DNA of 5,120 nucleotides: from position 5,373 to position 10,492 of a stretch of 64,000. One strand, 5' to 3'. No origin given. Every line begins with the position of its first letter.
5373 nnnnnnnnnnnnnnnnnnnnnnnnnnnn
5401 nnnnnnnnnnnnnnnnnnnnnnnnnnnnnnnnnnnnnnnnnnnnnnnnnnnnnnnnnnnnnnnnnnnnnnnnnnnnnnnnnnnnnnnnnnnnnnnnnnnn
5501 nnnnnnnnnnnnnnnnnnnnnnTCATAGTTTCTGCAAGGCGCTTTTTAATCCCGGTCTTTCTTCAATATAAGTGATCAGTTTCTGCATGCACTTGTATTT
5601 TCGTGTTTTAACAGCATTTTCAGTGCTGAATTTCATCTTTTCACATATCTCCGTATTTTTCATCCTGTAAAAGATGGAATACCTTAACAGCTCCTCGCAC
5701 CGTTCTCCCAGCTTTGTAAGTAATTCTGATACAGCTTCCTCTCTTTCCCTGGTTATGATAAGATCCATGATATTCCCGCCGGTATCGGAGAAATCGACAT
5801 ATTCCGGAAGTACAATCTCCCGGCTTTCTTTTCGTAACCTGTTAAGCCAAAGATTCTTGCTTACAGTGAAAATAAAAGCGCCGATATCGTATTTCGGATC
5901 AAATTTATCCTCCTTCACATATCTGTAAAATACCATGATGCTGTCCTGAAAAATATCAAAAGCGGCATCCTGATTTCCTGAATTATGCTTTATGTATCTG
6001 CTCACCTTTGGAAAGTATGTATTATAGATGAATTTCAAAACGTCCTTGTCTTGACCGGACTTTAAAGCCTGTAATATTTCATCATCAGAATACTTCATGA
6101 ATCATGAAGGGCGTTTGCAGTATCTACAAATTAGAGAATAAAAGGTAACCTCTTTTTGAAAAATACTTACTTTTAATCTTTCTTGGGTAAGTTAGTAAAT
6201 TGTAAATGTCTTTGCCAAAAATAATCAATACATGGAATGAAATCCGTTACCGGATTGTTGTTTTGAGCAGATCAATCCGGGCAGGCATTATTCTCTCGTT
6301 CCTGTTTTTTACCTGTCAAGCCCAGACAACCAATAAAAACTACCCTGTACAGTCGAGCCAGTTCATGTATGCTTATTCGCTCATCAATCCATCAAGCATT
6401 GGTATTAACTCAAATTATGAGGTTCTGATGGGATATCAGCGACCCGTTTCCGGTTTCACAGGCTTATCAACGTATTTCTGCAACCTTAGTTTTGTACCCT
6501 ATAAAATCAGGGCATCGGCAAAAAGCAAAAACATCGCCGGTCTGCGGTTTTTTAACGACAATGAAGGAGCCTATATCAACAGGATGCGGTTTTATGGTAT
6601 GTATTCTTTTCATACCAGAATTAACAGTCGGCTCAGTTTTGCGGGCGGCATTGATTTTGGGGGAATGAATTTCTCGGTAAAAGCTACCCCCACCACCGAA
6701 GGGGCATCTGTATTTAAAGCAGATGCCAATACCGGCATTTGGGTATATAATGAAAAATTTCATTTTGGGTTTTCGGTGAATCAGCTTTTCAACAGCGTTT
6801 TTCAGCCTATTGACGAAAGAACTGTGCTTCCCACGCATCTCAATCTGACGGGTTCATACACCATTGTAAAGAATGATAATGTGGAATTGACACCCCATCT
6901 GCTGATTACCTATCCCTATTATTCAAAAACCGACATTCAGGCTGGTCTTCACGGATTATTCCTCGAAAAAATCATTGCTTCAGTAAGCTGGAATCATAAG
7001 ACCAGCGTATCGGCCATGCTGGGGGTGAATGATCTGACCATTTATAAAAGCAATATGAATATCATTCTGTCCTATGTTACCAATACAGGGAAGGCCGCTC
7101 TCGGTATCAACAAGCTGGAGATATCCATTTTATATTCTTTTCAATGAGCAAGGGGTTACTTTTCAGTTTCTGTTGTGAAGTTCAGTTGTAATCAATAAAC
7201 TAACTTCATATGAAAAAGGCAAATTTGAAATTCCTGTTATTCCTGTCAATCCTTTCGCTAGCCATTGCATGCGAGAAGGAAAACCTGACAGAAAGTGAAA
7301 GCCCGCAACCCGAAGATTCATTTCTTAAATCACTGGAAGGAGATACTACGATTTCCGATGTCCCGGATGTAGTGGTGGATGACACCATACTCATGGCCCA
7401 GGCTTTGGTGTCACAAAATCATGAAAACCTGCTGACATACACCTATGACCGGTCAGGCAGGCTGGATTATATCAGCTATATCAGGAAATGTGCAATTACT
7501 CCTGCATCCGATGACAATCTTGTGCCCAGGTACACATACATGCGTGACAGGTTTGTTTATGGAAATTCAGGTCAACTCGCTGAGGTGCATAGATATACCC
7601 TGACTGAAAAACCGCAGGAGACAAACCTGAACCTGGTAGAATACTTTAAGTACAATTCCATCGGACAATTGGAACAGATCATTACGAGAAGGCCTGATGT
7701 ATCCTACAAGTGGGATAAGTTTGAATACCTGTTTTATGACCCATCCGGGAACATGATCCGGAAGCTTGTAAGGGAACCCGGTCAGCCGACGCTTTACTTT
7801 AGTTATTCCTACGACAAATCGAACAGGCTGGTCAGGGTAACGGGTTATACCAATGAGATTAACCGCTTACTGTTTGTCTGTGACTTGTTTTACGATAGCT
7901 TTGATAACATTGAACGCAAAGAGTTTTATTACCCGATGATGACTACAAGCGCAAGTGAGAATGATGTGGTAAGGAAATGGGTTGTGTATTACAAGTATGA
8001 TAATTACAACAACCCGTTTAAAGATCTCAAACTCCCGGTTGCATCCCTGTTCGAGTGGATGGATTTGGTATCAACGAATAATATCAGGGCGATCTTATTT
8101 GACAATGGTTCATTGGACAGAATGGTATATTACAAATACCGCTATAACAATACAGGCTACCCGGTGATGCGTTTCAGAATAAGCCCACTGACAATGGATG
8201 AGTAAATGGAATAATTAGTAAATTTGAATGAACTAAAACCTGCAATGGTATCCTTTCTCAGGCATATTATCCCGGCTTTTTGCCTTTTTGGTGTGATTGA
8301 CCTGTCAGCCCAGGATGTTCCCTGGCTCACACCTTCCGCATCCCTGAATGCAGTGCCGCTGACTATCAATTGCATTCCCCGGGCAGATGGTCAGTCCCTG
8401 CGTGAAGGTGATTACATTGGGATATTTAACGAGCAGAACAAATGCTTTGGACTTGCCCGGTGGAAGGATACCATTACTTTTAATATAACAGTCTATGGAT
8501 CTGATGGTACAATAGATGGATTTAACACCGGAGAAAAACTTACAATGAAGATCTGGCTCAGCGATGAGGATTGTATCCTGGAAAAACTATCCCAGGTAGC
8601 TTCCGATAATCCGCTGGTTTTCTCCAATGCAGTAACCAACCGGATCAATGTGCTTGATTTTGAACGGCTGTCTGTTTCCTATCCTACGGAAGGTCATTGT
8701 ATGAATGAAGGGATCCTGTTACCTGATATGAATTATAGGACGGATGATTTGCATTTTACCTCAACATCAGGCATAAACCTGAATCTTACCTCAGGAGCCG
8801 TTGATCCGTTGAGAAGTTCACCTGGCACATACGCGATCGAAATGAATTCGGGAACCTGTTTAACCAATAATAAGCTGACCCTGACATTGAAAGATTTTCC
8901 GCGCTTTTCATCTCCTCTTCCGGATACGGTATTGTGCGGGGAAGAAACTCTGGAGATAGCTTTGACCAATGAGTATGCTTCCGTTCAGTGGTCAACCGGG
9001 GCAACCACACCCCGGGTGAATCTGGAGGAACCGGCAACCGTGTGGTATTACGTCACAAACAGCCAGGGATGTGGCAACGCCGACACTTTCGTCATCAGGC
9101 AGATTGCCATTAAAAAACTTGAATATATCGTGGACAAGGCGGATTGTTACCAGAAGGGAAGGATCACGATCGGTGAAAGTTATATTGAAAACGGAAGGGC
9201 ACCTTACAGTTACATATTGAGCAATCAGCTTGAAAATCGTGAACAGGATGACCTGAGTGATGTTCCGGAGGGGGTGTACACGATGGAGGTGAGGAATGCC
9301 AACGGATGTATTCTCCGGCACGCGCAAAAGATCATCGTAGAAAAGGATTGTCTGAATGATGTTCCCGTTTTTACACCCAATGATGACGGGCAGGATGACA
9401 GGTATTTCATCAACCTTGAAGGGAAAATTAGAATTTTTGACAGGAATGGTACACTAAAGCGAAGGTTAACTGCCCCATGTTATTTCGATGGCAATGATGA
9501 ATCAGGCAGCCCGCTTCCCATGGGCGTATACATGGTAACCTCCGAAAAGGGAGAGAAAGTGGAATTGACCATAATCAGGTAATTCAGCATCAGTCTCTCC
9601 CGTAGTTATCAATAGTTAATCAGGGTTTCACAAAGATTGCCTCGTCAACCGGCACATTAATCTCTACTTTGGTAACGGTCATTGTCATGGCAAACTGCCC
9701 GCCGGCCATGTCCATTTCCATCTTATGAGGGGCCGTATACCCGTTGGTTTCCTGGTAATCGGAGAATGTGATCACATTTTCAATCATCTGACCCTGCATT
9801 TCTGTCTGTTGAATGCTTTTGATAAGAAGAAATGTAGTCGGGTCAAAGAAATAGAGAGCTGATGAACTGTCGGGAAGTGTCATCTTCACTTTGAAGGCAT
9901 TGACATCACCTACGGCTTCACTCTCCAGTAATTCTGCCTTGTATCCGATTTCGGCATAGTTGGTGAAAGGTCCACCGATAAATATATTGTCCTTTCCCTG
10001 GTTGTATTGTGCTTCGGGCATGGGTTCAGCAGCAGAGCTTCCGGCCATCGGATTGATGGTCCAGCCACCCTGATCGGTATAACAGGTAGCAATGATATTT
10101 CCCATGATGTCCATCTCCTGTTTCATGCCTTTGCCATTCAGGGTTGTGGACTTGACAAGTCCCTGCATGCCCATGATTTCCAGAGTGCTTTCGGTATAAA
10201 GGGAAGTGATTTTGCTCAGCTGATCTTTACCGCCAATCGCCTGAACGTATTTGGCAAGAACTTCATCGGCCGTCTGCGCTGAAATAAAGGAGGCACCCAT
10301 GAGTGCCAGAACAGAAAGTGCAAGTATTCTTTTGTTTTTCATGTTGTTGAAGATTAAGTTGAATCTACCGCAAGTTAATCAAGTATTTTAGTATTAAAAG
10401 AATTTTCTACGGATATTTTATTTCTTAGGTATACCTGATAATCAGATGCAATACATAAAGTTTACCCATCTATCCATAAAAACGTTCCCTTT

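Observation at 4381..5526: Anti-sigma-like inner-membrane protein carries the same SprB-repeat + T9SS type-B CTD module as a neighbouring secreted cargo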

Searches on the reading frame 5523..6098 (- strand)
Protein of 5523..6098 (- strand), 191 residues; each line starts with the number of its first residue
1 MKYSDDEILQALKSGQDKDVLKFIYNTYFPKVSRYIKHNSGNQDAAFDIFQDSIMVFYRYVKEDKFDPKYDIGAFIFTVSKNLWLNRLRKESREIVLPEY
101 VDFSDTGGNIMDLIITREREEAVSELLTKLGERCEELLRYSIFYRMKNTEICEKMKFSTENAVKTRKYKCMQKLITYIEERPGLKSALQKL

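Call 3: search_protein_families(library=pfam, proteins=[window:5523-6098:-], max_evalue=1)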
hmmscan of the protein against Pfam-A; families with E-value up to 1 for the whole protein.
window:5523-6098:- (191 aa): 3 families
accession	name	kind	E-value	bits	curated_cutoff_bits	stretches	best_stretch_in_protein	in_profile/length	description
PF04542.20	Sigma70_r2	-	7.8e-07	29.2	24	1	24-93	1-70/71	Sigma-70 region 2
PF08281.18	Sigma70_r4_2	-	0.12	12.5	25.7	1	121-174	2-54/54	Sigma-70, region 4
PF21147.3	AMPK_alpha_AID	-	0.6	10.4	27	0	3-26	15-38/46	AMP-activated protein kinase, alpha subunit, autoinhibitory domain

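Call 4: search_protein_families(library=ncbifam, proteins=[window:5523-6098:-], max_evalue=1)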
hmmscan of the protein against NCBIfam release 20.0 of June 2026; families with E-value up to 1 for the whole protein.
window:5523-6098:- (191 aa): 48 families (the best 25 are shown)
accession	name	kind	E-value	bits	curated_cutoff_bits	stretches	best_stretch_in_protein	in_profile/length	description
TIGR02985.1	Sig70_bacteroi1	subfamily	2e-18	67.1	126.4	1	24-174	6-158/162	RNA polymerase sigma-70 factor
TIGR02937.1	sigma70-ECF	superfamily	8.6e-17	61.3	42.9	1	23-176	5-163/165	sigma-70 family RNA polymerase sigma factor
TIGR02952.1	Sig70_famx2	equivalog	5.5e-13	49.2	206.45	1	16-174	8-166/170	ECF subfamily RNA polymerase sigma factor, BldN family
NF007216.0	PRK09638.1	equivalog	3.2e-10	40.1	194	1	4-180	4-176/180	RNA polymerase sigma factor SigY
NF009176.0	PRK12524.1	equivalog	7.3e-10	38.9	264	1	5-161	12-168/196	RNA polymerase sigma factor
NF009172.0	PRK12519.1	subfamily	2.1e-09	37.2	222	1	3-178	14-189/194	RNA polymerase sigma factor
TIGR02989.1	Sig-70_gvs1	subfamily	3.9e-09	36.6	124.55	1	26-164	8-144/158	RNA polymerase sigma-70 factor, Rhodopirellula/Verrucomicrobium family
NF058625.1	sigma_PG0214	equivalog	1.8e-08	34.2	130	1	31-165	16-148/170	GFO_1088 family ECF-type sigma factor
NF007226.0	PRK09644.1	equivalog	4.7e-08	33.3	199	1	23-178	5-157/166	RNA polymerase sigma factor SigM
TIGR02950.1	SigM_subfam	subfamily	1.2e-07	31.7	147.95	1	23-174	4-154/159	RNA polymerase sigma factor, SigM family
NF009168.0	PRK12515.1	subfamily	1.9e-07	30.7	236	1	4-179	8-180/189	RNA polymerase sigma factor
NF004113.0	PRK05602.1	equivalog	7e-07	29.1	208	1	4-160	31-184/211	RNA polymerase sigma factor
TIGR02948.1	SigW_bacill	equivalog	1e-06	28.9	243.1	1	7-115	7-110/187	RNA polymerase sigma factor SigW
NF008894.0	PRK11924.3-1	equivalog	1.2e-06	28.8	258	1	5-170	9-173/188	RNA polymerase sigma factor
NF007215.0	PRK09637.1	equivalog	1.2e-06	28.6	212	1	22-176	4-152/181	RNA polymerase sigma factor SigZ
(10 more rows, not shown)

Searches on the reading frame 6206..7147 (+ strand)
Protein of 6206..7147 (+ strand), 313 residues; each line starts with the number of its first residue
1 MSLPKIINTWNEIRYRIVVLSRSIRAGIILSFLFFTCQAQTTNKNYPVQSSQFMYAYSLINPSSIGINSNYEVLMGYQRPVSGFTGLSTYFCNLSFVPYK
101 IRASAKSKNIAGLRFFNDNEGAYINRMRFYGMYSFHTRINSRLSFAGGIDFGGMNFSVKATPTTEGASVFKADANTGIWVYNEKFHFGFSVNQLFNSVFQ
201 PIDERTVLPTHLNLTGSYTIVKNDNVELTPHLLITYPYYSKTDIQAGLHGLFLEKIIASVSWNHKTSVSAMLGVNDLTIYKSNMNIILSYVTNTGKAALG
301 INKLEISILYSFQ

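Call 3: search_protein_families(library=pfam, proteins=[window:6206-7147:+], max_evalue=1)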
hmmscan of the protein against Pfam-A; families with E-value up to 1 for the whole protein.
window:6206-7147:+ (313 aa): 1 family
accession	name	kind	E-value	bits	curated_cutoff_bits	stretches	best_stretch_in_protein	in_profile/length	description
PF11751.14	PorP_SprF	-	3.1e-31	109.4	22.3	1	45-299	4-261/273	Type IX secretion system membrane protein PorP/SprF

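Call 4: search_protein_families(library=ncbifam, proteins=[window:6206-7147:+], max_evalue=1)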
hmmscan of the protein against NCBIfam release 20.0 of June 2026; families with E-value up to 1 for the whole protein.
window:6206-7147:+ (313 aa): 1 family
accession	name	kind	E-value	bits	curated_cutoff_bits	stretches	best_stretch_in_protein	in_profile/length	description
TIGR03519.1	T9SS_PorP_fam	subfamily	3.7e-29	102.1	90.55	1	28-312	4-292/292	PorP/SprF family type IX secretion system membrane protein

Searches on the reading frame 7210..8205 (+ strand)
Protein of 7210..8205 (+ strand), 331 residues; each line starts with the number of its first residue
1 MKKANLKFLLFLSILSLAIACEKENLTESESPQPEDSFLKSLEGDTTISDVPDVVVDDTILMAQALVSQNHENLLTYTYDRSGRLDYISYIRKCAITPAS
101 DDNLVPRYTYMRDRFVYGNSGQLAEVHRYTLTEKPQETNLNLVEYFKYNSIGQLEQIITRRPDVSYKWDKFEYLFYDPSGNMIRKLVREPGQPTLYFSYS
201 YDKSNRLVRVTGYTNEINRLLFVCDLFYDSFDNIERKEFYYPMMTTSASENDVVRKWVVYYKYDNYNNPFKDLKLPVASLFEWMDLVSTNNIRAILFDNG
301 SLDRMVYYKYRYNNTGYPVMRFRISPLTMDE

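Call 3: search_protein_families(library=pfam, proteins=[window:7210-8205:+], max_evalue=1)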
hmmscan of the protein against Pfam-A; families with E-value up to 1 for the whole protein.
window:7210-8205:+ (331 aa): 1 family
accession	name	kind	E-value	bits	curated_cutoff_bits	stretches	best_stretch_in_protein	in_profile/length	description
PF05593.20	RHS_repeat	-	0.34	11.8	22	1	176-211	1-32/38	RHS Repeat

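Call 4: search_protein_families(library=ncbifam, proteins=[window:7210-8205:+], max_evalue=1)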
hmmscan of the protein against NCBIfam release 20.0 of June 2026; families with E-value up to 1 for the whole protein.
window:7210-8205:+ (331 aa): 1 family
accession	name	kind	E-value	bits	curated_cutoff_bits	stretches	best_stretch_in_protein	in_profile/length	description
TIGR01643.1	YD_repeat_2x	repeat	0.37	11.4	15.8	0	73-85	16-28/42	YD repeat-containing protein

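Call 63: search_solved_structures(query=window:7210-8205:+, max_evalue=1)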
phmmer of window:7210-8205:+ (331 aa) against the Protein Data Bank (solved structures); distinct sequences matched with E-value up to 1: 2.
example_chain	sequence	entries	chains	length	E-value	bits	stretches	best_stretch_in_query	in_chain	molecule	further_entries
3kif_A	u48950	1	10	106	0.17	14.2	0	167-182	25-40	5-bladed beta-propeller lectin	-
4a41_A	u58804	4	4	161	0.6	12.4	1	103-178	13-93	ALPHA-N-ACETYLGLUCOSAMINIDASE FAMILY PROTEIN | Alpha-N-acetylglucosaminidase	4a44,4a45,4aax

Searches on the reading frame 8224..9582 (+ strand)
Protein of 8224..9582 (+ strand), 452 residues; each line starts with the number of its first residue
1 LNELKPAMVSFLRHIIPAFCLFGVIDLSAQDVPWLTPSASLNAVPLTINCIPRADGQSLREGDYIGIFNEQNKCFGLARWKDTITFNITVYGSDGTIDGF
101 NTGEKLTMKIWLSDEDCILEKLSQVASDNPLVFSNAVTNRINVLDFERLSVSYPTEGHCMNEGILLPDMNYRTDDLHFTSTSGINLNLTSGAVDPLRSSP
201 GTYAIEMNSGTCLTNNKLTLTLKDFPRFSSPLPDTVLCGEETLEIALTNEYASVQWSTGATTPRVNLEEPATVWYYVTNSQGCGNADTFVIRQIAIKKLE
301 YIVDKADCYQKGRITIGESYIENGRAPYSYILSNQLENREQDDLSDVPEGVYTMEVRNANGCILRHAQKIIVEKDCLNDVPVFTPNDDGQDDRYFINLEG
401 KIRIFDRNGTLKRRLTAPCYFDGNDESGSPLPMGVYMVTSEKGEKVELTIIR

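Call 3: search_protein_families(library=pfam, proteins=[window:8224-9582:+], max_evalue=1)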
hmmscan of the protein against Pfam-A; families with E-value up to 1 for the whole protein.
window:8224-9582:+ (452 aa): 3 families
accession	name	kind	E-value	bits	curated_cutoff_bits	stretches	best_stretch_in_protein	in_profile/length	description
PF13585.12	CHU_C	-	3.1e-05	24.5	27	1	382-437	6-67/86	CHU_C Type IX secretion signal domain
PF18962.6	Por_Secre_tail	-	0.0026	18.5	27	0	335-363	41-69/75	Secretion system C-terminal sorting domain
PF13860.13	FlgD_ig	-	0.074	13.5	27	0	418-439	51-72/79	FlgD Ig-like domain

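Call 4: search_protein_families(library=ncbifam, proteins=[window:8224-9582:+], max_evalue=1)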
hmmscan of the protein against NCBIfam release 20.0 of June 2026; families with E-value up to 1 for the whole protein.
window:8224-9582:+ (452 aa): 2 families
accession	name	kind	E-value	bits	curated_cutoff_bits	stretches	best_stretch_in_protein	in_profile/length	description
TIGR04183.1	Por_Secre_tail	domain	0.00013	21.8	23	1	332-371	34-70/72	T9SS type A sorting domain-containing protein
TIGR04131.1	Bac_Flav_CTERM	domain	0.0024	18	35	1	382-433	6-62/85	T9SS type B sorting domain-containing protein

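Call 64: search_solved_structures(query=window:8245-9582:+, max_evalue=1)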
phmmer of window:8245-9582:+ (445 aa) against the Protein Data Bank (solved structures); distinct sequences matched with E-value up to 1: 0.

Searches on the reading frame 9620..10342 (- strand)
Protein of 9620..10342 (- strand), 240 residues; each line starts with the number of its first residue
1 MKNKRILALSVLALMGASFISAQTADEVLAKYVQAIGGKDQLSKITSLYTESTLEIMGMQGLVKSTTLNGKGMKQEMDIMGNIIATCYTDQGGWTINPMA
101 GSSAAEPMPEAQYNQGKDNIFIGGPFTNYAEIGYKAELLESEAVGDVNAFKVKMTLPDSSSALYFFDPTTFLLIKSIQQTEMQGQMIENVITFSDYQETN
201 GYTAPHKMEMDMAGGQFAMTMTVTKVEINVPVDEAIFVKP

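Call 80: search_protein_families(library=pfam, proteins=[window:9620-10342:-], max_evalue=0.00001)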
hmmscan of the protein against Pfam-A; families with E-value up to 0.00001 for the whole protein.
window:9620-10342:- (240 aa): 1 family
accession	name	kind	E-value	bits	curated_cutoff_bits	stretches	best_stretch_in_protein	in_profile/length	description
PF17131.11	LolA_like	-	7.2e-06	26.2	30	0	134-238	71-178/184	Outer membrane lipoprotein-sorting protein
